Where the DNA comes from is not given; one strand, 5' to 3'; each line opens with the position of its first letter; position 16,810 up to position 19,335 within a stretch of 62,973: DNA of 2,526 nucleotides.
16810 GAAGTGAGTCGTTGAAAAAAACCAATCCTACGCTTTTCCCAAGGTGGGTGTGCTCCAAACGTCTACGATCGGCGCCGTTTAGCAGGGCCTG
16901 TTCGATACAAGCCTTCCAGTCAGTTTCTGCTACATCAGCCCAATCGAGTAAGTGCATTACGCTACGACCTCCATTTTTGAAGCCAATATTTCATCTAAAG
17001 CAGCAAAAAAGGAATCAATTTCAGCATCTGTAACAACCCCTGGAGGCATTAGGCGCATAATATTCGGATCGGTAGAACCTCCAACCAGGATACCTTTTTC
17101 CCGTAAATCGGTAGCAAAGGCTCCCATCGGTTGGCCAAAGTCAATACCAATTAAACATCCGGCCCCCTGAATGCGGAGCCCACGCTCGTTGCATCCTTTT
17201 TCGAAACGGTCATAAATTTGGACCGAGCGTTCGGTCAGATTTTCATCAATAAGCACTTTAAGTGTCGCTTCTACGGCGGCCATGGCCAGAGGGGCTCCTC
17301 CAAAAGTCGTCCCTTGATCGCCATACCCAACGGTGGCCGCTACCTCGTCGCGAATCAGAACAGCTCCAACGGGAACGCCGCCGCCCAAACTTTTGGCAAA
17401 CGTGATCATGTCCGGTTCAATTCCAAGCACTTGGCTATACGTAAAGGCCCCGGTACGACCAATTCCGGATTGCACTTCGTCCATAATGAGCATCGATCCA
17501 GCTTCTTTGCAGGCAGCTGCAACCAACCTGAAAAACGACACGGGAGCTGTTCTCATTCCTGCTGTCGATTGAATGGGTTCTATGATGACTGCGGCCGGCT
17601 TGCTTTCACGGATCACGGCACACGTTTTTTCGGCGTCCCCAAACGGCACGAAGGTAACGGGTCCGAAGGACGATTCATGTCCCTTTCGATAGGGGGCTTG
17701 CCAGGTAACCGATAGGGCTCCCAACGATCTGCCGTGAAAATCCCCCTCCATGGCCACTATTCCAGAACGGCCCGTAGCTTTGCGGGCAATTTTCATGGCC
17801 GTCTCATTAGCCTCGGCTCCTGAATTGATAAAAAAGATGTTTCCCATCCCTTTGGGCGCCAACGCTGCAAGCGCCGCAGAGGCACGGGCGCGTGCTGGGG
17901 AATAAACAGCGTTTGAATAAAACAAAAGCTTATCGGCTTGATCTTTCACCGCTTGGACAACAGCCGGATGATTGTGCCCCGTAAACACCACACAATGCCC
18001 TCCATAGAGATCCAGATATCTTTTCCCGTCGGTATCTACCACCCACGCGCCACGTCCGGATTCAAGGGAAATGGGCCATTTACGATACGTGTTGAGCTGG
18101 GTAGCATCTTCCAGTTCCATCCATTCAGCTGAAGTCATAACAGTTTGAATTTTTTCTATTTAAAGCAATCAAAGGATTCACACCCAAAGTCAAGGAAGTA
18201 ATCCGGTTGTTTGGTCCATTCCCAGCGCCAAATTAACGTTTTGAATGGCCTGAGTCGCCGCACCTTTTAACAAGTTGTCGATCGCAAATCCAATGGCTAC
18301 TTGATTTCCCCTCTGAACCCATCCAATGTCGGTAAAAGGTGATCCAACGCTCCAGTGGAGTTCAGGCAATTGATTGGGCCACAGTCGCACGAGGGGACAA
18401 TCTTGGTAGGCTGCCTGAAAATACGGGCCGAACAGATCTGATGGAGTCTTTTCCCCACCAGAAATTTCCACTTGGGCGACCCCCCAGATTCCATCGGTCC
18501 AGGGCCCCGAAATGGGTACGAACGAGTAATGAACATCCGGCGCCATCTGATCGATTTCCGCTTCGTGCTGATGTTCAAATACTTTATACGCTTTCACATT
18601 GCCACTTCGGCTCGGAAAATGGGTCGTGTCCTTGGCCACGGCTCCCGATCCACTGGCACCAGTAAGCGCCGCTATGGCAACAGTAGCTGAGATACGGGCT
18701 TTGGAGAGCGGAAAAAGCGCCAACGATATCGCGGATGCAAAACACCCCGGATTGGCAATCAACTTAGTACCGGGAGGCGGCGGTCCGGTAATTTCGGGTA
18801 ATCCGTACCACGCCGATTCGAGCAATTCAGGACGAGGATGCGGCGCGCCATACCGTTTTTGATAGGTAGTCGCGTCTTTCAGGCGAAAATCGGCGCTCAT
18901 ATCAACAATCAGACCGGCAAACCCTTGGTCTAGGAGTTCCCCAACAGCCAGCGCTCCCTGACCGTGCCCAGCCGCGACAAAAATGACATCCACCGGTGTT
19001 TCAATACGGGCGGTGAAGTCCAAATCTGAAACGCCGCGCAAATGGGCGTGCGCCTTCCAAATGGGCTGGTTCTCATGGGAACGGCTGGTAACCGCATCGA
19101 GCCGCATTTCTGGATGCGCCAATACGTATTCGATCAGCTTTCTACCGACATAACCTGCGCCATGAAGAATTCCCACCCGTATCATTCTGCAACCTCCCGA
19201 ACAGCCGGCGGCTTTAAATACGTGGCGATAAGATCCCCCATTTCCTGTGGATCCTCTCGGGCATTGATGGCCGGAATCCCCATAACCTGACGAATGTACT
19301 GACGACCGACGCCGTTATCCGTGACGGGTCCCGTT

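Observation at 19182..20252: Uncharacterised P-loop protein translationally locked inside an arginine operon that lacks a first-step enzyme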

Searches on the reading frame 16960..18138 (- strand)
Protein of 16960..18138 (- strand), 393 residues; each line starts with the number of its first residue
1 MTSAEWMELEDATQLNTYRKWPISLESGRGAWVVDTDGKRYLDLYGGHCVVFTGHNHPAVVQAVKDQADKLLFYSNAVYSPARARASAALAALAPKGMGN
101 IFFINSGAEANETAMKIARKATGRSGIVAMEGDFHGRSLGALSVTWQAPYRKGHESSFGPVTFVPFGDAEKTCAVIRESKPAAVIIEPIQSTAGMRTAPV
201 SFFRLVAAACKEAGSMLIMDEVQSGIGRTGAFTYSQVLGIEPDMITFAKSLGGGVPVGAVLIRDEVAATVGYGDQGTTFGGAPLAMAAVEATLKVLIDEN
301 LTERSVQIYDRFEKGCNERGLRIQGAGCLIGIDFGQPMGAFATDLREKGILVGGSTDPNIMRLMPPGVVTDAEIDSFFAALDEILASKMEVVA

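Call 4: search_protein_families(library=pfam, proteins=[window:16960-18138:-], max_evalue=0.01)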
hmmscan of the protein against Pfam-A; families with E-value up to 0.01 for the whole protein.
window:16960-18138:- (393 aa): 2 families
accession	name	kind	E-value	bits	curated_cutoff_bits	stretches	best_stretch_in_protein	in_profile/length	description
PF00202.27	Aminotran_3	-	2.2e-98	330.1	30.5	1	18-385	6-403/403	Aminotransferase class-III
PF01212.27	Beta_elim_lyase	-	0.00031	20.6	27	1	97-265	46-213/288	Beta-eliminating lyase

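Call 5: search_protein_families(library=ncbifam, proteins=[window:16960-18138:-], max_evalue=0.01)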
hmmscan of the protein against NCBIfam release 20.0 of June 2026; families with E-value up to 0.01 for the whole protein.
window:16960-18138:- (393 aa): 70 families (the best 25 are shown)
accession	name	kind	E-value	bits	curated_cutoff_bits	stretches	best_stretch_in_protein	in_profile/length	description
TIGR00707.1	argD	subfamily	3e-105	352.2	410.05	1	14-385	2-380/381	acetylornithine/succinylornithine family transaminase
NF002874.0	PRK03244.1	equivalog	3.4e-105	352.1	457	1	3-388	7-395/399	acetylornithine transaminase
NF002797.0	PRK02936.1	equivalog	5.1e-93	311.9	496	1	15-389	5-381/385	acetylornithine transaminase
NF002325.0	PRK01278.1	subfamily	5.2e-91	305.2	372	1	15-387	7-388/395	acetylornithine transaminase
NF042418.1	LysJ_Th_th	equivalog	1.3e-86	290.9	700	1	5-386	2-386/386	[LysW]-aminoadipate semialdehyde transaminase LysJ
NF045491.1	LysJ_Sulfobales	equivalog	8.7e-86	288.2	700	1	16-382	5-374/386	[LysW]-aminoadipate semialdehyde/glutamate semialdehyde transaminase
NF005993.0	PRK08117.1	subfamily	3.5e-79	266.4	574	2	23-171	27-177/433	aspartate aminotransferase family protein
NF004426.0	PRK05769.1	equivalog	2.7e-77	260.4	552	2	179-386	220-438/441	acetyl ornithine aminotransferase family protein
NF003145.0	PRK04073.1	equivalog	7.5e-76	255.2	656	1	4-385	5-395/396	ornithine--oxo-acid transaminase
NF003273.0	PRK04260.1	equivalog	1.5e-74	250.9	616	1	15-385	5-375/376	acetylornithine transaminase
NF008570.0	PRK11522.1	equivalog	2.4e-74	250.6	612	1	31-387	79-456/464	putrescine aminotransferase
NF003468.0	PRK05093.1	subfamily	2e-72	244.1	522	1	16-387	18-401/405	acetylornithine/succinyldiaminopimelate transaminase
NF003087.0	PRK04013.1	equivalog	3.9e-70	236.8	528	1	18-386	4-359/364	acetylornithine/acetyl-lysine aminotransferase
TIGR01885.1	Orn_aminotrans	equivalog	1.1e-69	235.1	378.4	1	5-383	3-399/402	ornithine--oxo-acid transaminase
NF053554.1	prodigi_MAP_PigE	equivalog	1.3e-69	235.4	850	1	26-337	405-730/837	prodigiosin MAP biosynthesis aminotransferase PigE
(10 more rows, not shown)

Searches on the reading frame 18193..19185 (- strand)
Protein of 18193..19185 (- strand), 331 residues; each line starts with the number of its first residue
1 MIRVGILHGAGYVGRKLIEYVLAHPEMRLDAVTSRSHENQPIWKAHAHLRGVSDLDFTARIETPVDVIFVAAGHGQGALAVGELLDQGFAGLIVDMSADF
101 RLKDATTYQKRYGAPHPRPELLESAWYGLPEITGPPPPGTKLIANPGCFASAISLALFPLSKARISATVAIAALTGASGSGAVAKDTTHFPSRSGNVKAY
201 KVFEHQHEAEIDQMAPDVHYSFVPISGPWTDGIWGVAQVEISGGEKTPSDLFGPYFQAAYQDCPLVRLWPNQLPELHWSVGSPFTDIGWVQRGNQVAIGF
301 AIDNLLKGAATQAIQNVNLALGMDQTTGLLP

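Call 4: search_protein_families(library=pfam, proteins=[window:18193-19185:-], max_evalue=0.01)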
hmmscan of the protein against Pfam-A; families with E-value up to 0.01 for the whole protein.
window:18193-19185:- (331 aa): 4 families
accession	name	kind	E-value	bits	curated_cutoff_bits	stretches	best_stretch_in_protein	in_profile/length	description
PF22698.1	Semialdhyde_dhC_1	-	7.8e-32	110.8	27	1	148-304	1-165/165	Semialdehyde dehydrogenase, dimerisation domain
PF01118.30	Semialdhyde_dh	-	5.3e-17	62.8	26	1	3-132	1-113/121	Semialdehyde dehydrogenase, NAD binding domain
PF02774.23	Semialdhyde_dhC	-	2.3e-05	25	26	1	157-307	1-184/184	Semialdehyde dehydrogenase, dimerisation domain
PF01408.29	GFO_IDH_MocA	-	0.0068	17.5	24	0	3-88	2-86/120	Oxidoreductase family, NAD-binding Rossmann fold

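Call 5: search_protein_families(library=ncbifam, proteins=[window:18193-19185:-], max_evalue=0.01)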
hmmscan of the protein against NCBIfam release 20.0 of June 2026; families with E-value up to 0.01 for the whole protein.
window:18193-19185:- (331 aa): 6 families
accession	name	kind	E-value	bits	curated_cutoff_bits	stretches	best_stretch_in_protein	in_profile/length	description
TIGR01850.1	argC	equivalog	1.1e-83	281.4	233.6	1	2-329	1-338/345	N-acetyl-gamma-glutamyl-phosphate reductase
TIGR01851.1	argC_other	equivalog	1.6e-09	37.6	229.85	1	127-234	91-210/310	N-acetyl-gamma-glutamyl-phosphate reductase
NF011456.0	PRK14874.1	equivalog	2.7e-08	33.2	223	1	141-228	124-210/346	aspartate-semialdehyde dehydrogenase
NF006416.0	PRK08664.1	subfamily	2.9e-08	33.3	232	0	141-187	143-188/350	aspartate-semialdehyde dehydrogenase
TIGR00978.1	asd_EA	equivalog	6.7e-08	32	301.2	1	141-181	140-180/342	aspartate-semialdehyde dehydrogenase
TIGR01296.1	asd_B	equivalog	0.00097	18.3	324.2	0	141-186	120-165/339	aspartate-semialdehyde dehydrogenase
